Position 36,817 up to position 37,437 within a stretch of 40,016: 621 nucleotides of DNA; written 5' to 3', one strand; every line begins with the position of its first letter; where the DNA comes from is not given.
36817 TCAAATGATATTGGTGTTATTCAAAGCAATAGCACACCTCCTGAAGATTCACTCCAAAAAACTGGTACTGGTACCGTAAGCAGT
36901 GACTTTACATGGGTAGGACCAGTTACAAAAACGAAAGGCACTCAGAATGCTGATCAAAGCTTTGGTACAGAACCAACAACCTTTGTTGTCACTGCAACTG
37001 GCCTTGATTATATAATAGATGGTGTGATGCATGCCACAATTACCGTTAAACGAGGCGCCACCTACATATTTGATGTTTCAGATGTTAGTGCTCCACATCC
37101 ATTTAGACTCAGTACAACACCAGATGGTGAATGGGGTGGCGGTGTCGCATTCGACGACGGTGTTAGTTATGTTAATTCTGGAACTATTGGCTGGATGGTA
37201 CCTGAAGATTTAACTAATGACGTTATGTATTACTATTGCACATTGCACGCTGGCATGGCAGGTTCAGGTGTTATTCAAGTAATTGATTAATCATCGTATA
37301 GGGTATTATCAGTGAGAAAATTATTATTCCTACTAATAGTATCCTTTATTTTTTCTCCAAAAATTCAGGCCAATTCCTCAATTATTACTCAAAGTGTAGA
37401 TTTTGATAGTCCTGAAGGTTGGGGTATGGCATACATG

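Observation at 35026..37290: Unusual modular surface nuclease: lipoprotein anchor, two LTD-like modules flanking a DUF1524 His-Me nuclease, and a C-terminal cupredoxin-like domain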

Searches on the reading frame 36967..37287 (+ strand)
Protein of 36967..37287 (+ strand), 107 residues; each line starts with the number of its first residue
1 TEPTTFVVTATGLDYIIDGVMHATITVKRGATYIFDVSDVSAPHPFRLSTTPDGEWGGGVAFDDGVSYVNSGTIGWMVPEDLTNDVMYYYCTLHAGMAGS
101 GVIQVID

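Call 7: search_protein_families(library=pfam, proteins=[window:36967-37287:+], max_evalue=10)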
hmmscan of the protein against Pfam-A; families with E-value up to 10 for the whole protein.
seq(107 aa): 0 families

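Call 9: search_solved_structures(query=window:36967-37287:+, max_evalue=10, show_alignments=3)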
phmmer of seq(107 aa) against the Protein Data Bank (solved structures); distinct sequences matched with E-value up to 10: 5.
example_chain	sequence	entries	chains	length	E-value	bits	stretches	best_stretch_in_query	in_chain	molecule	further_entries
8hy9_A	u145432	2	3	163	0.058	16.9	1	57-94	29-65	CD-NTase-associated protein 12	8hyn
4d3l_A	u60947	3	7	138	0.16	15.5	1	49-90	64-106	CARBOHYDRATE BINDING MODULE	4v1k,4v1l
4hrv_A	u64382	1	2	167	0.56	13.8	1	18-80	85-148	Putative lipoprotein GNA1162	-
4qfu_A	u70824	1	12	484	0.9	13.1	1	55-104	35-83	DUF4038 domain-containing protein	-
4cc4_A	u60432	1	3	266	1.8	12.2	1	51-91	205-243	INLC PROTEIN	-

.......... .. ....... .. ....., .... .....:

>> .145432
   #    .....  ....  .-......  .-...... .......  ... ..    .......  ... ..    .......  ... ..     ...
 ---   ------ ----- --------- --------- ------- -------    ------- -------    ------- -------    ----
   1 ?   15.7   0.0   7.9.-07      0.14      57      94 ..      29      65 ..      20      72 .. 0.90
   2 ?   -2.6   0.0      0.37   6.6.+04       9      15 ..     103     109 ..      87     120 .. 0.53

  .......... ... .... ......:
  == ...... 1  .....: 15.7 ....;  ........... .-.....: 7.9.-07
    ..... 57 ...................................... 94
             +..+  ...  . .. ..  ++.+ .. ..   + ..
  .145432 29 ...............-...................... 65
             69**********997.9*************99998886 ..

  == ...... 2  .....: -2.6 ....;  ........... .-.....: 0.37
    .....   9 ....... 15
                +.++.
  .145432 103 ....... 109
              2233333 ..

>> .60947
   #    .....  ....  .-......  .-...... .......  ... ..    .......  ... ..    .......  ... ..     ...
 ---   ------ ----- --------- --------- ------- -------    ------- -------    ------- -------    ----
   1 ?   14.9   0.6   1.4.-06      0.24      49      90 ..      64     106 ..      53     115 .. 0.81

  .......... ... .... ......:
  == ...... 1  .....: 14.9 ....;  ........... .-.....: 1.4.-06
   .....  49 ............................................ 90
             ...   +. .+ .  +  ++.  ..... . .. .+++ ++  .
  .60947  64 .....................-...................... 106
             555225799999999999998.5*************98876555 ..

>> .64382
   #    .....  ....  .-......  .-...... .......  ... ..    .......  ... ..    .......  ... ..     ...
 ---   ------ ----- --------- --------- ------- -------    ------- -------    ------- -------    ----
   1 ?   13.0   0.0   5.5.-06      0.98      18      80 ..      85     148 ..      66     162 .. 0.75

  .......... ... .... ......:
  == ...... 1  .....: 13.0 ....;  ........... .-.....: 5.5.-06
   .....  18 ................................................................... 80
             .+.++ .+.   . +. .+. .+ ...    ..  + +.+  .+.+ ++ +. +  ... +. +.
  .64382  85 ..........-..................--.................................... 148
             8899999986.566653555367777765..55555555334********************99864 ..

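Call 21: find_homologous_proteins(query=window:36976-37287:+, max_evalue=0.01)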
Query seq(104 aa) (104 aa): 21 proteins with E <= 0.01 among 25 candidates.
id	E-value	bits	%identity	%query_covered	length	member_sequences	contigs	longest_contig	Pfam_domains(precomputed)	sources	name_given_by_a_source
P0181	1.5e-50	188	84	100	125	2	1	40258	-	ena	-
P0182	2.6e-50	187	84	100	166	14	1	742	-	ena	-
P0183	3.7e-50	187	84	100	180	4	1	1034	-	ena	-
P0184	4.9e-48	180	81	100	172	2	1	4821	-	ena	-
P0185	6.9e-48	179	80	92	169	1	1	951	-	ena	-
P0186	1.1e-43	166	85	84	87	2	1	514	-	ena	-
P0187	5.6e-43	163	72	100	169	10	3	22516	-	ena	-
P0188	7.4e-43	163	72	100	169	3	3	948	-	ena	-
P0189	1.2e-41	159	71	100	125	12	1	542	-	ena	-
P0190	6.0e-39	150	66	100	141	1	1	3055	-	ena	-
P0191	1.4e-38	149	78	84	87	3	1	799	-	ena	-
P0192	2.1e-37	145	70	99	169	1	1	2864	-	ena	-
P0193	5.4e-35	138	71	83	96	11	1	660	-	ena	-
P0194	3.5e-34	135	62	91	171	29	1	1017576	-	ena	-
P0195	6.3e-34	134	69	82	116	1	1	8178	-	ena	-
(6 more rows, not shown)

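Call 24: search_solved_structures(query=A1, max_evalue=10, show_alignments=4)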
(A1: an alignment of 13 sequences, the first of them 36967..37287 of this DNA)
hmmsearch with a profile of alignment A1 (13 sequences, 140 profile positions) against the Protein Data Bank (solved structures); distinct sequences matched with E-value up to 10: 4.
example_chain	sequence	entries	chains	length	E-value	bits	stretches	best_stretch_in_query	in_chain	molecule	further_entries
6oq5_F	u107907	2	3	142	0.38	14.1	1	103-133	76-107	7F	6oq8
8rtf_G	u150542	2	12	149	1.1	12.5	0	79-121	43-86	Camelid single-domain antibody 42 (sdAb42)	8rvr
2o6h_A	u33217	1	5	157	1.6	12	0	61-97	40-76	6,7-dimethyl-8-ribityllumazine synthase 1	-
2f59_A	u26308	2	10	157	1.6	12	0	61-98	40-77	6,7-dimethyl-8-ribityllumazine synthase 1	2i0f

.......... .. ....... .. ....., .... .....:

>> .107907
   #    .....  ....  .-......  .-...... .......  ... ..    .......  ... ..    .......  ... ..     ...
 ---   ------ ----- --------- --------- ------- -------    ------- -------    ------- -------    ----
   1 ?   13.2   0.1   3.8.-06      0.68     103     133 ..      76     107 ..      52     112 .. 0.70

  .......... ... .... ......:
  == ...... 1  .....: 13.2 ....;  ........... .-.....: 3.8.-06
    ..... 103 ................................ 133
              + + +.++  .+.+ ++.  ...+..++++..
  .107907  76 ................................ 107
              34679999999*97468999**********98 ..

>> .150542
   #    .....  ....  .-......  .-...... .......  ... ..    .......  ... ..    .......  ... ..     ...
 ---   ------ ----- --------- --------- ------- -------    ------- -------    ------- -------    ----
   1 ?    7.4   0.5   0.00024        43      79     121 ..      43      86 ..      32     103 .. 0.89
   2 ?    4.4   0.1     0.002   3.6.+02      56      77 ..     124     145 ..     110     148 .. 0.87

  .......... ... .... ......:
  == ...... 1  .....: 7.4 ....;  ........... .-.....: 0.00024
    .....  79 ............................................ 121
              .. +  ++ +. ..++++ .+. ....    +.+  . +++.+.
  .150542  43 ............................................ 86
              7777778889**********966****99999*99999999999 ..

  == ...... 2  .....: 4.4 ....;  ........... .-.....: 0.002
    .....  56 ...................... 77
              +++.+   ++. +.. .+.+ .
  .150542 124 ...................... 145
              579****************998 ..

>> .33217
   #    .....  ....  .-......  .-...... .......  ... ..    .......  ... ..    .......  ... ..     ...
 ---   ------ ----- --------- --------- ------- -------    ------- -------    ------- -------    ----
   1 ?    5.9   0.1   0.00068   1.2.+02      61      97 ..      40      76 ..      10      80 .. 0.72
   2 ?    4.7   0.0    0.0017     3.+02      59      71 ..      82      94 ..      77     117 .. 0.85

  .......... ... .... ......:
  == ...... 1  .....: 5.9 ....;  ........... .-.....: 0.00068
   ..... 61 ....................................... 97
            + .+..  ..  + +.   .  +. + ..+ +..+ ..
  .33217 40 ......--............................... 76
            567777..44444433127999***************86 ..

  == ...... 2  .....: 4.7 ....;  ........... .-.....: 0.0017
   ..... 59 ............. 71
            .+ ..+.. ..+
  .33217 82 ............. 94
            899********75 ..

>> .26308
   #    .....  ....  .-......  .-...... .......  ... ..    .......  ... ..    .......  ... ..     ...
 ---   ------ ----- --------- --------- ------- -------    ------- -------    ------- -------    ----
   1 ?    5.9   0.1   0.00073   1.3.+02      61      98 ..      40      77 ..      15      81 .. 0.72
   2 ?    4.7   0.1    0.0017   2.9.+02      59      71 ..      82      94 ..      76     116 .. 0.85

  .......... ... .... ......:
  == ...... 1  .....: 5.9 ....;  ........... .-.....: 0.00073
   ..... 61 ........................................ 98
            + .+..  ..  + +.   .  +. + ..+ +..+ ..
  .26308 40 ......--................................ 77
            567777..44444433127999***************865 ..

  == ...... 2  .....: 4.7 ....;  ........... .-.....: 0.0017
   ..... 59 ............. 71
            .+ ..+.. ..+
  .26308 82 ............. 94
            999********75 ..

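Call 34: search_protein_representatives(alignment_id=A1)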
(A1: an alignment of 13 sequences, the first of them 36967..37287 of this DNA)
Query: 13 sequences, 140 profile positions. Proteins with E-value up to 0.001 (for the whole library): 4868; up to 1e-10: 1798; up to 1e-30: 38. The best 150 are listed.
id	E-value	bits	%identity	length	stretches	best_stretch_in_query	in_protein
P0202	1.3e-76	271.6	-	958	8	28-138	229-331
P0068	3.1e-63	228.3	-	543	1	2-140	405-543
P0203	2.4e-60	218.9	-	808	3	29-136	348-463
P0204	3.2e-58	212.0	-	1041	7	31-138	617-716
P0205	4.5e-54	198.6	-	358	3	45-132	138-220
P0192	4.3e-53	195.4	-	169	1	2-140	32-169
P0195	8.6e-48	178.2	-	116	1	54-139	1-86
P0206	1.0e-46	174.7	-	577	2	34-133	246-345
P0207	1.7e-45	170.8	-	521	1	3-140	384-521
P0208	2.2e-45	170.4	-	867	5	29-131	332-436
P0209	3.2e-43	163.4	-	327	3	35-140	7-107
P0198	2.5e-41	157.3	-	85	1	58-140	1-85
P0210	3.0e-41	157.0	-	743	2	35-138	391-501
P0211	3.2e-40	153.7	-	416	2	36-139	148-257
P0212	7.8e-40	152.4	-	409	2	38-132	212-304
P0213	3.5e-39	150.3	-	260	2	37-133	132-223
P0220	6.0e-35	136.6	-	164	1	4-138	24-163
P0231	1.5e-32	128.8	-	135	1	16-139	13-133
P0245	7.6e-27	110.3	-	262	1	27-137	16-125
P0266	2.8e-23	98.8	-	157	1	30-136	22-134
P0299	1.7e-21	93.0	-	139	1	36-133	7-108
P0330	1.1e-20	90.4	-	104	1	37-135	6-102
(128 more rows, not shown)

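Call 35: search_protein_families(library=pfam, proteins=[P0202, P0205, P0209, P0213, P0220, P0231, P0245, P0330, P0266, P0299], max_evalue=0.1)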
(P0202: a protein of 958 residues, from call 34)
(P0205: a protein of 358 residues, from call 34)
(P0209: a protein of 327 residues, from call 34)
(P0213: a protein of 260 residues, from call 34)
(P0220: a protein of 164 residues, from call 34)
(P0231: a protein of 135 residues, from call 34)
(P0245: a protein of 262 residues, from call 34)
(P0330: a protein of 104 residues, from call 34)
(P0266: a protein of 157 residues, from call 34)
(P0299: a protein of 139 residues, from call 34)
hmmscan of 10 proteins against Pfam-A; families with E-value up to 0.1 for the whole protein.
P0202 (958 aa): 3 families
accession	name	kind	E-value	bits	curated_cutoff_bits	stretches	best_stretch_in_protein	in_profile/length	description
PF25489.1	At5g54830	-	8.1e-07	29.5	27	0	117-225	26-125/126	At5g54830-like domain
PF00127.26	Copper-bind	-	7.7e-05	23.5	21.2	0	258-330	17-97/99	Copper binding proteins, plastocyanin/azurin family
PF20888.2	SVN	-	0.057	14.4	27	1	458-543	3-89/95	Scytovirin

P0205 (358 aa): 1 family
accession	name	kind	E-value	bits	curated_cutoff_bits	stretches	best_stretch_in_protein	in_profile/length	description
PF25489.1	At5g54830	-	0.00041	20.8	27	0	179-223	79-123/126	At5g54830-like domain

P0209 (327 aa): 2 families
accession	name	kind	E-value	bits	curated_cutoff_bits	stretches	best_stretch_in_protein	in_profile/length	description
PF25489.1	At5g54830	-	1.2e-10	41.8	27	2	125-209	31-125/126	At5g54830-like domain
PF05345.18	He_PIG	-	0.016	16.1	24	1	212-291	7-83/96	Putative Ig domain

P0213 (260 aa): 2 families
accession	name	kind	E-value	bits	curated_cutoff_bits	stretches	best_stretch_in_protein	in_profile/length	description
PF12992.12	DUF3876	-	0.048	14.1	27.2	0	21-48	45-72/92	Domain of unknown function, B. Theta Gene description (DUF3876)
PF25489.1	At5g54830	-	0.081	13.3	27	0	178-225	76-123/126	At5g54830-like domain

P0220 (164 aa): 0 families

P0231 (135 aa): 1 family
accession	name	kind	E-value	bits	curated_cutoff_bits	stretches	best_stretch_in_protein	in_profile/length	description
PF19407.5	DUF5979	-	0.0027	18.7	25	1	23-88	12-78/104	Domain of unknown function (DUF5979)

P0245 (262 aa): 1 family
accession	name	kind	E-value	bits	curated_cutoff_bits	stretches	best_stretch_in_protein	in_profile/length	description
PF25489.1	At5g54830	-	0.00074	19.9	27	1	47-128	48-126/126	At5g54830-like domain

P0330 (104 aa): 2 families
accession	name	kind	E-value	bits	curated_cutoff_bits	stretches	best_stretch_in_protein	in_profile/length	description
PF04773.18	FecR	-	0.032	15.1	24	1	22-84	38-95/97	FecR protein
PF00127.26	Copper-bind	-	0.071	14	21.2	1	25-98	17-91/99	Copper binding proteins, plastocyanin/azurin family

P0266 (157 aa): 1 family
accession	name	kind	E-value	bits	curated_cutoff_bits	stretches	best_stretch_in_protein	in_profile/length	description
PF19127.6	Choline_bind_3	-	0.09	13.2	27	0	34-66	5-39/47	Choline-binding repeat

P0299 (139 aa): 1 family
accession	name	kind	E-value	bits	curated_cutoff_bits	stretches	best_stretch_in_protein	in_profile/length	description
PF20944.2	StcE_b-sandwich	-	0.099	13.1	27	0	5-41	26-66/75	Metalloprotease StcE, beta-sandwich domain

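Call 41: search_solved_structures(query=A2, max_evalue=10, show_alignments=3)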
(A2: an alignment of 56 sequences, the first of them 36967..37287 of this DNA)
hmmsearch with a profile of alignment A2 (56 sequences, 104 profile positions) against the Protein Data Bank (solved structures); distinct sequences matched with E-value up to 10: 315 (the best 60 are shown).
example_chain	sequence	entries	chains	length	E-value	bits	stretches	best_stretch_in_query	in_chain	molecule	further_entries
1baw_A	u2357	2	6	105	0.00012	25.5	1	17-98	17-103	PLASTOCYANIN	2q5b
2w88_A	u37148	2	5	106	0.00012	25.5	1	17-98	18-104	PLASTOCYANIN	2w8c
3cvb_A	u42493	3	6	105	0.00013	25.4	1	17-98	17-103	Plastocyanin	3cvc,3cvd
3bqv_A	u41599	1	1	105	0.00015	25.2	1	17-98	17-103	Plastocyanin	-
4r0o_A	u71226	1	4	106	0.00032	24.1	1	17-98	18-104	Plastocyanin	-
2plt_A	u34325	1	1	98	0.00041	23.8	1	19-97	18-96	PLASTOCYANIN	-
1fa4_A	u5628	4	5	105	0.0011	22.5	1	18-98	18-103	PLASTOCYANIN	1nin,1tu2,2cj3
2gim_A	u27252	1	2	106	0.0011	22.5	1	18-98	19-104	Plastocyanin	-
7zqe_M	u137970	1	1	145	0.0011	22.4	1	19-97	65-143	Plastocyanin, chloroplastic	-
1kdi_A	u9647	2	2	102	0.0015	22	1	19-98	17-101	PLASTOCYANIN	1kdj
6hbe_A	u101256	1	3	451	0.0024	21.3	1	77-100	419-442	Copper-containing nitrite reductase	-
9cck_A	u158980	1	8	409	0.0024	21.3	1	56-98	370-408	Copper-containing nitrite reductase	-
1b3i_A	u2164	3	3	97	0.0028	21.1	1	19-98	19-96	PROTEIN (PLASTOCYANIN) | Plastocyanin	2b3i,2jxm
1sfd_A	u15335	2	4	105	0.004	20.6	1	16-98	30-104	Amicyanin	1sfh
3tu6_A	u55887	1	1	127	0.0046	20.4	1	21-99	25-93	Pseudoazurin (Blue copper protein)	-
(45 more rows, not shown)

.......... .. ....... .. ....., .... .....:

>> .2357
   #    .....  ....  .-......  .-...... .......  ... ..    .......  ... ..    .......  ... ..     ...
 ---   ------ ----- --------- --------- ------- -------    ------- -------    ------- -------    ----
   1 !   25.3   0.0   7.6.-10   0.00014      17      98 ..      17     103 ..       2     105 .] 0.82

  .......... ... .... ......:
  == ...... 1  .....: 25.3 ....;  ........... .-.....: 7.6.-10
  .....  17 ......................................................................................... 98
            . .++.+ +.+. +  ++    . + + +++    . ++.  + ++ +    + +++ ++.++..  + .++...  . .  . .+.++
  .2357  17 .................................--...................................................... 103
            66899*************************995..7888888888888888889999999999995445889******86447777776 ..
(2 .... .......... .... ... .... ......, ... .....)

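Call 48: predict_structure(alignment_id=A2)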
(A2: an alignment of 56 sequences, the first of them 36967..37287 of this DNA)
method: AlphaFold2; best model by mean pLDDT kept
length: 107 residues; sequences in the alignment: 56
mean_pLDDT: 95.8   pTM: 0.87
mean pLDDT of the five models: 95.8, 94.0, 93.4, 93.1, 92.0
residues with pLDDT >= 90: 99; 70-90: 8; 50-70: 0; < 50: 0
segments of 3 or more residues with pLDDT < 50: none
pLDDT, mean of each block of 10 residues (from residue 1): 94 97 98 96 93 94 95 97 98 95 98
secondary structure, 60 per line:
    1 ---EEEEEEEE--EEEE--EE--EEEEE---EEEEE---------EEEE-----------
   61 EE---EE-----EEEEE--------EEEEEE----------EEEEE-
elements in order: E4-11 E14-17 E24-28 E32-36 E46-49 E73-77 E86-91 E102-106

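Call 50: fold_search(model_id=the predicted structure, library=pdb)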
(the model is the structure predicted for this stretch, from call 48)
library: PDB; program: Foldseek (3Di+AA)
matches with E <= 10: 1645; with E <= 0.001: 7
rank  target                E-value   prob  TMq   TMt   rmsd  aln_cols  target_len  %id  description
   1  1gy2_A                2.7e-04  1.00  0.59  0.43   5.6       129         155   18  Crystal structure of Met148Leu rusticyanin (released 2002-05-23)
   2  1a3z                  5.4e-04  1.00  0.59  0.44   6.3       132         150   17  REDUCED RUSTICYANIN AT 1.9 ANGSTROMS (released 1998-07-29)
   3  1rcy                  6.5e-04  1.00  0.60  0.45   6.1       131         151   17  RUSTICYANIN (RC) FROM THIOBACILLUS FERROOXIDANS (released 1997-05-15)
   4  2cak                  6.9e-04  1.00  0.58  0.43   5.6       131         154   19  1.27Angstrom Structure of Rusticyanin from Thiobacillus ferrooxidans (released 2006-03-08)
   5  2cal                  7.4e-04  1.00  0.57  0.42   6.2       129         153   18  Crystal structure of His143Met rusticyanin (released 2006-01-05)
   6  1e30_A                7.9e-04  1.00  0.57  0.42   5.8       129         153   17  Crystal structure of the Met148Gln mutant of rusticyanin at 1.5 Angstrom resolution (released 2000-07-28)
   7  1gy1_A                9.5e-04  1.00  0.59  0.43   5.6       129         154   18  Crystal structures of Ser86Asp and Met148Leu Rusticyanin (released 2002-05-23)
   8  7z3b_A                1.0e-03  1.00  0.56  0.45   6.0       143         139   18  Crystal structure of the cupredoxin AcoP from Acidithiobacillus ferrooxidans, reduced form (released 2023-09-13)
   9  7z3f_B                1.1e-03  1.00  0.59  0.52   4.6       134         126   19  Crystal structure of the cupredoxin AcoP from Acidithiobacillus ferrooxidans, oxidized form (released 2023-09-13)
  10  1a8z                  1.1e-03  1.00  0.57  0.41   7.2       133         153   16  STRUCTURE DETERMINATION OF A 16.8KDA COPPER PROTEIN RUSTICYANIN AT 2.1A RESOLUTION USING ANOMALOUS SCATTERING DATA WITH  (released 1998-06-17)
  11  2dv6_A                1.3e-03  1.00  0.62  0.18   3.9       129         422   19  Crystal structure of nitrite reductase from Hyphomicrobium denitrificans (released 2007-02-20)
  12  3kw7_A                1.3e-03  0.99  0.47  0.13   9.6       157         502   13  Crystal structure of LacB from Trametes sp. AH28-2 (released 2010-03-09)
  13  7z3i_B                1.8e-03  1.00  0.59  0.51   4.6       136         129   18  Crystal structure of the cupredoxin AcoP from Acidithiobacillus ferrooxidans, M171A mutant (released 2023-09-13)
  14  4bwu_A                1.9e-03  1.00  0.54  0.48   5.7       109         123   20  Three-dimensional structure of the K109A mutant of Paracoccus pantotrophus pseudoazurin at pH 5.5 (released 2014-07-16)
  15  3bqv                  2.0e-03  1.00  0.56  0.56   5.5       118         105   19  Crystal Structure of the double mutant D44A D45A Plastocyanin from Phormidium laminosum (released 2009-01-06)
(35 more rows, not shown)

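Call 67: search_protein_families(library=pfam, alignment_id=A4, max_evalue=0.001)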
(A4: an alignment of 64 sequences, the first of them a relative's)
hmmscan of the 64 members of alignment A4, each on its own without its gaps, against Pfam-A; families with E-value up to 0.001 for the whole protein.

A. member 1, P0203 (808 aa): 3 families
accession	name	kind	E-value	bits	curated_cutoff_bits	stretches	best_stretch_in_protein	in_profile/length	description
PF01391.23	Collagen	-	2e-12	47.1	27.2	2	175-230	1-59/60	Collagen triple helix repeat (20 copies)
PF00127.26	Copper-bind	-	0.00018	22.3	21.2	0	375-463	16-96/99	Copper binding proteins, plastocyanin/azurin family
PF25489.1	At5g54830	-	0.0004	20.8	27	0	491-583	27-119/126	At5g54830-like domain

B. families by the number of members that match (of 64 scanned): 32 families (the first 25 are shown)
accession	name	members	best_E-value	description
PF25489.1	At5g54830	8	9.1e-20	At5g54830-like domain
PF01391.23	Collagen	5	1.8e-17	Collagen triple helix repeat (20 copies)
PF24299.1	DUF7483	3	1.2e-92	Domain of unknown function (DUF7483)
PF17963.7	Big_9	3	1.9e-30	Bacterial Ig domain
PF02018.23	CBM_4_9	3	1.3e-06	Carbohydrate binding domain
PF17803.7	Cadherin_4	2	9.3e-42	Bacterial cadherin-like domain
PF00028.23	Cadherin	2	9.1e-38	Cadherin domain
PF00041.27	fn3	2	5.6e-33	Fibronectin type III domain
PF17892.7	Cadherin_5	2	7.5e-24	Cadherin-like domain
PF00622.36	SPRY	2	1.4e-15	SPRY domain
PF16656.11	Pur_ac_phosph_N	2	1.2e-06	Purple acid Phosphatase, N-terminal domain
PF11954.13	DUF3471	2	9e-05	Domain of unknown function (DUF3471)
PF00127.26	Copper-bind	2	0.00018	Copper binding proteins, plastocyanin/azurin family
PF19078.6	Big_12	1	4.6e-63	Bacterial Ig-like domain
PF05345.18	He_PIG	1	1.2e-39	Putative Ig domain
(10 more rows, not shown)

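Call 69: fold_search(model_id=the predicted structure, library=viral)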
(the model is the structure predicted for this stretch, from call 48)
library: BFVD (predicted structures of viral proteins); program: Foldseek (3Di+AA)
matches with E <= 10: 625; with E <= 0.001: 60
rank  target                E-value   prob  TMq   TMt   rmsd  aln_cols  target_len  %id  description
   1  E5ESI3                9.0e-11  1.00  0.87  0.09   2.0       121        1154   31  (no name in the UniProt tables at hand)
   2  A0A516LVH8            4.6e-10  1.00  0.81  0.42   2.0       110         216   37  (no name in the UniProt tables at hand)
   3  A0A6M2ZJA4            7.6e-10  1.00  0.79  0.12   2.8       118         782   30  Long tail fiber proximal subunit [Synechococcus phage S-SCSM1]
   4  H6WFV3                1.1e-09  1.00  0.83  0.20   2.3       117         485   35  Virion structural protein and packaging [Cyanophage S-TIM5]
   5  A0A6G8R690            1.5e-09  1.00  0.79  0.18   2.0       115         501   32  Baseplate wedge tail fiber connector [Synechococcus phage S-H34]
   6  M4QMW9                2.8e-09  1.00  0.85  0.08   1.6       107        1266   34  (no name in the UniProt tables at hand)
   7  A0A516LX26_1          4.1e-09  1.00  0.76  0.09   2.8       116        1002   32  (no name in the UniProt tables at hand)
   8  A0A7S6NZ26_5          4.7e-09  1.00  0.83  0.08   2.5       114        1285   36  (no name in the UniProt tables at hand)
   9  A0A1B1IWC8            7.3e-09  1.00  0.87  0.22   2.4       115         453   30  (no name in the UniProt tables at hand)
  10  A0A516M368            8.8e-09  1.00  0.79  0.31   3.3       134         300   24  (no name in the UniProt tables at hand)
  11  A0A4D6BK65            1.1e-08  1.00  0.81  0.35   2.6       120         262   29  (no name in the UniProt tables at hand)
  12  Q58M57                1.4e-08  1.00  0.76  0.08   3.0       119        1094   27  Putative T4-like proximal tail fiber [Prochlorococcus phage P-SSM2]
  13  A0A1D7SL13            1.5e-08  1.00  0.79  0.22   2.0       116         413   29  Baseplate wedge tail fiber connector [Cyanophage S-RIM14]
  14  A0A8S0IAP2            2.9e-08  1.00  0.79  0.21   2.7       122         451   29  (no name in the UniProt tables at hand)
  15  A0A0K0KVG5            3.1e-08  1.00  0.79  0.10   3.0       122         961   27  Putative tail fiber-like protein [Prochlorococcus phage P-TIM68]
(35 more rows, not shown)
